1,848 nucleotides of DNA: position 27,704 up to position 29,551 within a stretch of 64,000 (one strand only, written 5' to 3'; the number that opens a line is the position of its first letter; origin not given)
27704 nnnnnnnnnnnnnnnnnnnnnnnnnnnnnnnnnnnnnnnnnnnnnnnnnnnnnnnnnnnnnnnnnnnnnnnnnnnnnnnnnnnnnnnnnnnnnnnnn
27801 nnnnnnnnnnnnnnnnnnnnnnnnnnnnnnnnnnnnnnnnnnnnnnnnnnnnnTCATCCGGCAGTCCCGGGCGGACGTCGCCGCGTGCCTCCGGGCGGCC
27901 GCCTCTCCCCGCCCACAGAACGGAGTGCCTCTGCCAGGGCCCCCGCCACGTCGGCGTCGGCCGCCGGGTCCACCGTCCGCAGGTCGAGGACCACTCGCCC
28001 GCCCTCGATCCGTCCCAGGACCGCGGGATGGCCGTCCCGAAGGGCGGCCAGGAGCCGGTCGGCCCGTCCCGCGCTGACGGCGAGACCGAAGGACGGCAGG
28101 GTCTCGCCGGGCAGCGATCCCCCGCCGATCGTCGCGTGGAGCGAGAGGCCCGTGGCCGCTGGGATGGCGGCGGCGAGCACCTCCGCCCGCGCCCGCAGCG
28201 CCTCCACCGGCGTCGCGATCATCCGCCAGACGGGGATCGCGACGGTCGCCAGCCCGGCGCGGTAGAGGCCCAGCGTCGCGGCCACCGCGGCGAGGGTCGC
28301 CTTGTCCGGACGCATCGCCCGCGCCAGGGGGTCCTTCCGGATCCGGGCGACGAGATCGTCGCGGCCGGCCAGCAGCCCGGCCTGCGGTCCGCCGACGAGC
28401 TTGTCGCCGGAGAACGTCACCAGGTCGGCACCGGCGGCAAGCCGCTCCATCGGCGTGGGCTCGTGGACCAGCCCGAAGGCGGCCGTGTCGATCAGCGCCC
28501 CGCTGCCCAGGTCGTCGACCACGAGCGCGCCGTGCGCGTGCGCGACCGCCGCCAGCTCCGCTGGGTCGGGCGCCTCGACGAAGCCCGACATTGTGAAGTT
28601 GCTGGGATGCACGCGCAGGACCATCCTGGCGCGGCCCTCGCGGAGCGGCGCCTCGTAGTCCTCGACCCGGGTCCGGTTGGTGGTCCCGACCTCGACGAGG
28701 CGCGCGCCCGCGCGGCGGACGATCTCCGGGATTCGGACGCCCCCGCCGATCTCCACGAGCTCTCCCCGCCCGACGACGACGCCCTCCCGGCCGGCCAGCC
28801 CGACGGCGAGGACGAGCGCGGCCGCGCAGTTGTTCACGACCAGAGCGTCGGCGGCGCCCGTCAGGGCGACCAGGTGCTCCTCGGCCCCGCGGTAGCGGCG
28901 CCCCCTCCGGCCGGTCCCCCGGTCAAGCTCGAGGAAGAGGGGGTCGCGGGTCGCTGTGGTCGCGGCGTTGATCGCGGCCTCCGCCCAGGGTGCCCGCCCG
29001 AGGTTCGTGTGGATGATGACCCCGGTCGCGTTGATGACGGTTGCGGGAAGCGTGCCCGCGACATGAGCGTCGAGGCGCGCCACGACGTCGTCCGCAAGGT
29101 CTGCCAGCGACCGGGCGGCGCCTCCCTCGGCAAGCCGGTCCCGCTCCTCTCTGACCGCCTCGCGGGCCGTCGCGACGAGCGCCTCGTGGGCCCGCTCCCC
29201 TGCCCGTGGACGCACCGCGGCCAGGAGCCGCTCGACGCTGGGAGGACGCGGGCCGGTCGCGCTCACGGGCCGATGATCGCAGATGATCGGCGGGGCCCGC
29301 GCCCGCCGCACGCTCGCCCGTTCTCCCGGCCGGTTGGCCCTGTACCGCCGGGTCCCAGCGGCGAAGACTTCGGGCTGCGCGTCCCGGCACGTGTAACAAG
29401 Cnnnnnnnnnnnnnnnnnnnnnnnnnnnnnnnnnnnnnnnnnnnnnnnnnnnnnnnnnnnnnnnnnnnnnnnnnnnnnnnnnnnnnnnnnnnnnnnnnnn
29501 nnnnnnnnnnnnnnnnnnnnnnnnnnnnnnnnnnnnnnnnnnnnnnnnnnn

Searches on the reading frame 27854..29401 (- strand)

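Call 34: search_protein_families(library=ncbifam, proteins=[window:27854-29401:-])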
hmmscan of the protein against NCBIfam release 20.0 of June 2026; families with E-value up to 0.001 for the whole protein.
window:27854-29401:- (515 aa): 5 families
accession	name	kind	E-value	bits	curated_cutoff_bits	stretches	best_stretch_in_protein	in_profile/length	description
TIGR00474.1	selA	equivalog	5e-131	437.7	267.9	1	54-490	5-454/455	L-seryl-tRNA(Sec) selenium transferase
NF047797.1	glminPNH3LysDgaE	equivalog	6.4e-13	48.4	600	1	121-404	11-283/367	D-glucosaminate-6-phosphate ammonia lyase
TIGR01437.1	selA_rel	subfamily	6.4e-13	48.3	385.3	1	121-381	9-258/363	DgaE family pyridoxal phosphate-dependent ammonia lyase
TIGR03576.1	pyridox_MJ0158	hypoth_equivalog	2.6e-10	40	304.45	1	280-379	157-249/346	TIGR03576 family pyridoxal phosphate-dependent enzyme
NF001696.0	PRK00451.1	equivalog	3e-05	23.1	364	1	192-353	141-289/447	aminomethyl-transferring glycine dehydrogenase subunit GcvPA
